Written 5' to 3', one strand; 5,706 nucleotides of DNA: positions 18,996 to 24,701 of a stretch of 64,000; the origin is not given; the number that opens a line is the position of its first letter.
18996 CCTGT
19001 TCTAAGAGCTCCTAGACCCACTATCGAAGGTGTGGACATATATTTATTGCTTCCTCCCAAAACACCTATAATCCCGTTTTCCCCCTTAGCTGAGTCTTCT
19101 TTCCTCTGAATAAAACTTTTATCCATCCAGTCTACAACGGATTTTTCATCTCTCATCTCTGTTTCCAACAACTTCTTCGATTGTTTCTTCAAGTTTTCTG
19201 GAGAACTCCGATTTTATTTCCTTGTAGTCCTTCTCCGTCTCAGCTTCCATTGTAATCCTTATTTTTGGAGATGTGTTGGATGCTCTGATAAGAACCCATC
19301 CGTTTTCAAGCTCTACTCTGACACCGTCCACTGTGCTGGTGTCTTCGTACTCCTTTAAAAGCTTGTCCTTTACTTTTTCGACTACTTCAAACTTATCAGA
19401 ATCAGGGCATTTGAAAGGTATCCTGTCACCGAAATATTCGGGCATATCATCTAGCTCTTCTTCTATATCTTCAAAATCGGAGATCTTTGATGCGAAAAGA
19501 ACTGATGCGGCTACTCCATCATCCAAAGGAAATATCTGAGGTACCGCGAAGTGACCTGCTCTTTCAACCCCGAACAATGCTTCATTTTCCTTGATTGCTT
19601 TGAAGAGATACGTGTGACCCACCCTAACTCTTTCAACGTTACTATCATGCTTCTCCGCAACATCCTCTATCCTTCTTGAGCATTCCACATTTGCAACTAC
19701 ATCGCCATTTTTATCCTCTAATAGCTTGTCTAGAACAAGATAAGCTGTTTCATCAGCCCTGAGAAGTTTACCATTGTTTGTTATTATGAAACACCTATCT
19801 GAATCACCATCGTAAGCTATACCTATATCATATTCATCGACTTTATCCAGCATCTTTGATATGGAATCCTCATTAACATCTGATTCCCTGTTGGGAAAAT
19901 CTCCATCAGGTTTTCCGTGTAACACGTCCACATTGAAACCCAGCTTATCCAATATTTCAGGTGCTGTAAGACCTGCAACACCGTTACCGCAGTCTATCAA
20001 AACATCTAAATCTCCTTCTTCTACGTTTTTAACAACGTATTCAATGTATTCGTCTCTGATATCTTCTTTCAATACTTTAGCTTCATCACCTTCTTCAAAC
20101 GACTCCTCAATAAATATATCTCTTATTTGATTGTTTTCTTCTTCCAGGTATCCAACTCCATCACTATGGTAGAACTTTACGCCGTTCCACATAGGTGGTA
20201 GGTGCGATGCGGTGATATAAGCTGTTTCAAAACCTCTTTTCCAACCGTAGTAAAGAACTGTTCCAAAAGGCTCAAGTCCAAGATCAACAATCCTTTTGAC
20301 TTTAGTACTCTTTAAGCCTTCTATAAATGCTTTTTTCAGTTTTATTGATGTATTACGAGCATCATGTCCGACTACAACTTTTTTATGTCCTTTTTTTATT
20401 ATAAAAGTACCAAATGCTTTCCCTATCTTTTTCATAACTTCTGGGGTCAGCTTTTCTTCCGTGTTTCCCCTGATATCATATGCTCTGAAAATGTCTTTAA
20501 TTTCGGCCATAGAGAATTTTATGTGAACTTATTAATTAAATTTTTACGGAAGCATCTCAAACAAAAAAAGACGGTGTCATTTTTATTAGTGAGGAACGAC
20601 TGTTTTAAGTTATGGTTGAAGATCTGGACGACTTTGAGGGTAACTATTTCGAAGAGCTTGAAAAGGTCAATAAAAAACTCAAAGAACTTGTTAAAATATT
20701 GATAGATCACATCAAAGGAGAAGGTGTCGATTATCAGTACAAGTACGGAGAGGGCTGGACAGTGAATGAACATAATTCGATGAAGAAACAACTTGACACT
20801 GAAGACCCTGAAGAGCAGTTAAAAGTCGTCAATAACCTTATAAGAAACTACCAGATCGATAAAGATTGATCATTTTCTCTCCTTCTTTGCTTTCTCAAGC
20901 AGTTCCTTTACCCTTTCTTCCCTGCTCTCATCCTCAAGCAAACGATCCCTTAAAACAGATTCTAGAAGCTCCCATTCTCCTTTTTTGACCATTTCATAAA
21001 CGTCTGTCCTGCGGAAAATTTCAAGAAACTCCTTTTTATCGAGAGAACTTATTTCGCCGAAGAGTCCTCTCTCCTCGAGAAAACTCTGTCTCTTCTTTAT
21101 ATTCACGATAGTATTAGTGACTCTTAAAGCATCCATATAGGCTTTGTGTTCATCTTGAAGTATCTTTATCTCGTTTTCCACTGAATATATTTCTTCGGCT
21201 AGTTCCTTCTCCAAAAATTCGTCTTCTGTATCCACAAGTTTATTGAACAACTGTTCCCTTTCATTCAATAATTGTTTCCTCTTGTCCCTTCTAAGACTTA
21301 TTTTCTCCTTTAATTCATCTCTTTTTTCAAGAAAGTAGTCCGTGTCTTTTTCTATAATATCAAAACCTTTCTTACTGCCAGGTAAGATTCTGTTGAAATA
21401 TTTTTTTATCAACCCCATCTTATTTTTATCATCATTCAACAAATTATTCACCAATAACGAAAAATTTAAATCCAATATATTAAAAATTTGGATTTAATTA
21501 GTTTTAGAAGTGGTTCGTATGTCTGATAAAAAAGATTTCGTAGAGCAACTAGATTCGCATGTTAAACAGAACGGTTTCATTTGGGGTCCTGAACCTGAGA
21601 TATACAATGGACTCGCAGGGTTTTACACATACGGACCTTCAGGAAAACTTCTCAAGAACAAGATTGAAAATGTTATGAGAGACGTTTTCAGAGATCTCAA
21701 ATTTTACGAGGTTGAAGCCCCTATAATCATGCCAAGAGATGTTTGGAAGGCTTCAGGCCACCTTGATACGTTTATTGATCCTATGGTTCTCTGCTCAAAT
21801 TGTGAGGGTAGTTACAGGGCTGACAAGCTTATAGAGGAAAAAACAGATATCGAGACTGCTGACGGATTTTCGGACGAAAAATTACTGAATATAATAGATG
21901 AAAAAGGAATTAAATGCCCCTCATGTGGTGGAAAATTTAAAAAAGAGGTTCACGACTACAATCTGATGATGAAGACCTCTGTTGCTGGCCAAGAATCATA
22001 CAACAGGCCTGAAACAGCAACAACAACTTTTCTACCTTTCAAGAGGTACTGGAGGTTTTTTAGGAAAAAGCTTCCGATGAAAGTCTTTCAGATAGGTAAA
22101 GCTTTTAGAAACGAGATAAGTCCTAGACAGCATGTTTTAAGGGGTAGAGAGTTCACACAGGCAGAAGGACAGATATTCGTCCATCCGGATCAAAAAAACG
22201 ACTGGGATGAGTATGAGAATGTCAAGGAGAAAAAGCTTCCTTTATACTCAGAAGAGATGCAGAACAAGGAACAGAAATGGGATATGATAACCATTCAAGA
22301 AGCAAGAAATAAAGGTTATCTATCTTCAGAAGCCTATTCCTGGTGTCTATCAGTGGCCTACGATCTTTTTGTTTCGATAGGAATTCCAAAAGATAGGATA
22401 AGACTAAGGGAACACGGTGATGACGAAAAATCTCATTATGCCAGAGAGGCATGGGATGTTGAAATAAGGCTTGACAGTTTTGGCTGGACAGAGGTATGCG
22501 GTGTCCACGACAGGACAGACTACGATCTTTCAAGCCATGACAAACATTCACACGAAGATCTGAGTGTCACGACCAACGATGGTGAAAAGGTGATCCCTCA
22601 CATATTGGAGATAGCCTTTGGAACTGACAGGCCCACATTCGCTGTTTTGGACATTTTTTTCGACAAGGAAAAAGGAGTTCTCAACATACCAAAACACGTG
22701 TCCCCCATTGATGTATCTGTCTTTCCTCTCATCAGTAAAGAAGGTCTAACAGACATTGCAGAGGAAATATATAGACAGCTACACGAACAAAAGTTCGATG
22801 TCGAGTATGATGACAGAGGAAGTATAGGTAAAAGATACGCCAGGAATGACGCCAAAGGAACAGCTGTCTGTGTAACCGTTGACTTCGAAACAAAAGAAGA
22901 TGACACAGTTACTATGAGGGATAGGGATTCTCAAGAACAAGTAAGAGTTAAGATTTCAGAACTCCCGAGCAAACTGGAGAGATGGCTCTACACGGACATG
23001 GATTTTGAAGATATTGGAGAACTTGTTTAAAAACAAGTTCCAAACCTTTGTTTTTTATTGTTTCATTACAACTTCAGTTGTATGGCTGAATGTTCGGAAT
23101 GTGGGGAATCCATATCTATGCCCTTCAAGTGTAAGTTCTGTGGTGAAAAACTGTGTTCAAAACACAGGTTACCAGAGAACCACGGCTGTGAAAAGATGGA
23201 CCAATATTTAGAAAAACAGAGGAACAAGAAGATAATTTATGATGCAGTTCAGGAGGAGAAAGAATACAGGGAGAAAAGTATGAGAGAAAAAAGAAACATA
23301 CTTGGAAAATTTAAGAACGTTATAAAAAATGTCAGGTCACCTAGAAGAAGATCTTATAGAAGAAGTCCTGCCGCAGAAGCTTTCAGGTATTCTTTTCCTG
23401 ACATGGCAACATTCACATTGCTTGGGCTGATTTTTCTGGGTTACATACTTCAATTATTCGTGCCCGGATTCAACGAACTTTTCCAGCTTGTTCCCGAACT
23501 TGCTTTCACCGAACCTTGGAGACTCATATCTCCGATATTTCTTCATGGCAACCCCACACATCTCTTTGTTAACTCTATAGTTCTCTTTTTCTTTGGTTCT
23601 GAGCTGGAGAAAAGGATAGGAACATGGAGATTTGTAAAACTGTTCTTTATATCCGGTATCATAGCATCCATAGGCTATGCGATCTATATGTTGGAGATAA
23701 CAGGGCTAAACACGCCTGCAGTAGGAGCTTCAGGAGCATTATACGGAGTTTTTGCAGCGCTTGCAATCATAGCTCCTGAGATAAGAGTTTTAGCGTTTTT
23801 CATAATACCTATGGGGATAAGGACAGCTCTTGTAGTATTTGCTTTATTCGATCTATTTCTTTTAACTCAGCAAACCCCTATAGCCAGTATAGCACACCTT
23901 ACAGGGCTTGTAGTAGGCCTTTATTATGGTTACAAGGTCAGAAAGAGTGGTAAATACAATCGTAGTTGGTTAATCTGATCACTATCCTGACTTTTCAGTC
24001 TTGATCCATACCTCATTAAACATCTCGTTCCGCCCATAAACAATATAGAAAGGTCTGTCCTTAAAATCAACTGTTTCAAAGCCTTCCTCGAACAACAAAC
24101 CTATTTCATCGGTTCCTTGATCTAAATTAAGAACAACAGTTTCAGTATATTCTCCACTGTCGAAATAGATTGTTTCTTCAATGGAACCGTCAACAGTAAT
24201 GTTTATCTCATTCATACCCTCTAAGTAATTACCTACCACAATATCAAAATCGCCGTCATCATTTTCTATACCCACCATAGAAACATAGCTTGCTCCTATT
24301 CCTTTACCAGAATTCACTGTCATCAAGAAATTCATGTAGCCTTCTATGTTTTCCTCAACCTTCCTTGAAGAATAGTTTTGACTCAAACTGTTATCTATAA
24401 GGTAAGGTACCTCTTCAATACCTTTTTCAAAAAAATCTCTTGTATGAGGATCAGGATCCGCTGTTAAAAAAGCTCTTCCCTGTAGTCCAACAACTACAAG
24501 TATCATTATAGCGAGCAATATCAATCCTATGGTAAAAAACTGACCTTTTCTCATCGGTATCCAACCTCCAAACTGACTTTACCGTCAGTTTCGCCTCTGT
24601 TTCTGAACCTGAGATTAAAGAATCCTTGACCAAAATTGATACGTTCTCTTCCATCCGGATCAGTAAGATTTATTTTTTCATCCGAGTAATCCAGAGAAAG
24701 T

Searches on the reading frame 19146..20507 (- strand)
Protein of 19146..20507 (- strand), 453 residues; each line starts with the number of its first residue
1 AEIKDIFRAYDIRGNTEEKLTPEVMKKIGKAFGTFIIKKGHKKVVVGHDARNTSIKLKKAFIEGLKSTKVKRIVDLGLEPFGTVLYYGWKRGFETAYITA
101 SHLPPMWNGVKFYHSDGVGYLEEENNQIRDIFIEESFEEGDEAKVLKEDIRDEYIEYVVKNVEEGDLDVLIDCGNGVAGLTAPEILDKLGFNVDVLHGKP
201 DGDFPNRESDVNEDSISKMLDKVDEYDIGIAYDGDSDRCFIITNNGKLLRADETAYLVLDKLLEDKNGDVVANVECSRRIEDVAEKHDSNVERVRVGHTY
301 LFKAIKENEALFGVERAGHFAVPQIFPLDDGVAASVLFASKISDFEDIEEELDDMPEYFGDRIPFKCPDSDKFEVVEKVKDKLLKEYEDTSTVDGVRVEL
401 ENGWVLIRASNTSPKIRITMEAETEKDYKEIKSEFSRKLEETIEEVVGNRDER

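Call 59: search_protein_families(library=pfam, proteins=[window:19146-20507:-], max_evalue=0.001)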
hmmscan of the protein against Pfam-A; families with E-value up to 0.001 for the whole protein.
window:19146-20507:- (453 aa): 4 families
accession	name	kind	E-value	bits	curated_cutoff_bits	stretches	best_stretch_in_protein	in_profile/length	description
PF02878.22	PGM_PMM_I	-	2.4e-27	95.7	22.5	1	5-137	2-136/138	Phosphoglucomutase/phosphomannomutase, alpha/beta/alpha domain I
PF02879.22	PGM_PMM_II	-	1.6e-20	74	29.3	1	152-246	1-103/103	Phosphoglucomutase/phosphomannomutase, alpha/beta/alpha domain II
PF02880.22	PGM_PMM_III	-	1.1e-17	64.6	20.7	1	252-352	3-108/115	Phosphoglucomutase/phosphomannomutase, alpha/beta/alpha domain III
PF00408.26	PGM_PMM_IV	-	2.6e-12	47.1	23.1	1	365-436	4-66/68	Phosphoglucomutase/phosphomannomutase, C-terminal domain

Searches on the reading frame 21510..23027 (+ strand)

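Call 59: search_protein_families(library=pfam, proteins=[window:21510-23027:+], max_evalue=0.001)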
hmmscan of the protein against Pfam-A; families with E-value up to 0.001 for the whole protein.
window:21510-23027:+ (506 aa): 3 families
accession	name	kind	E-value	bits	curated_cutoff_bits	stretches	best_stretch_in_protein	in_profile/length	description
PF03129.25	HGTP_anticodon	-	2.4e-22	79.3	21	1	401-491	1-93/94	Anticodon binding domain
PF00587.30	tRNA-synt_2b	-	4.1e-12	47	29.3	1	166-379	14-175/179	tRNA synthetase class II core domain (G, H, P, S and T)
PF00152.25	tRNA-synt_2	-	3.7e-05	23.4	25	0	191-281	93-170/308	tRNA synthetases class II (D, K and N)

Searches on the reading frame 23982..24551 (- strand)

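Call 59: search_protein_families(library=pfam, proteins=[window:23982-24551:-], max_evalue=0.001)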
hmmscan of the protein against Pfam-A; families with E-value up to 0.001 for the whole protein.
window:23982-24551:- (189 aa): 0 families

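Call 86: search_protein_families(library=pfam, proteins=[window:23982-24551:-], max_evalue=0.1)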
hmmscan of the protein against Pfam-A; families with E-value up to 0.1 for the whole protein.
window:23982-24551:- (189 aa): 1 family
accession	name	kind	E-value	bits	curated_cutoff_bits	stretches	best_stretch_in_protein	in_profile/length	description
PF12742.12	Gryzun-like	-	0.065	13.7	21.3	0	110-130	19-39/56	Gryzun, putative Golgi trafficking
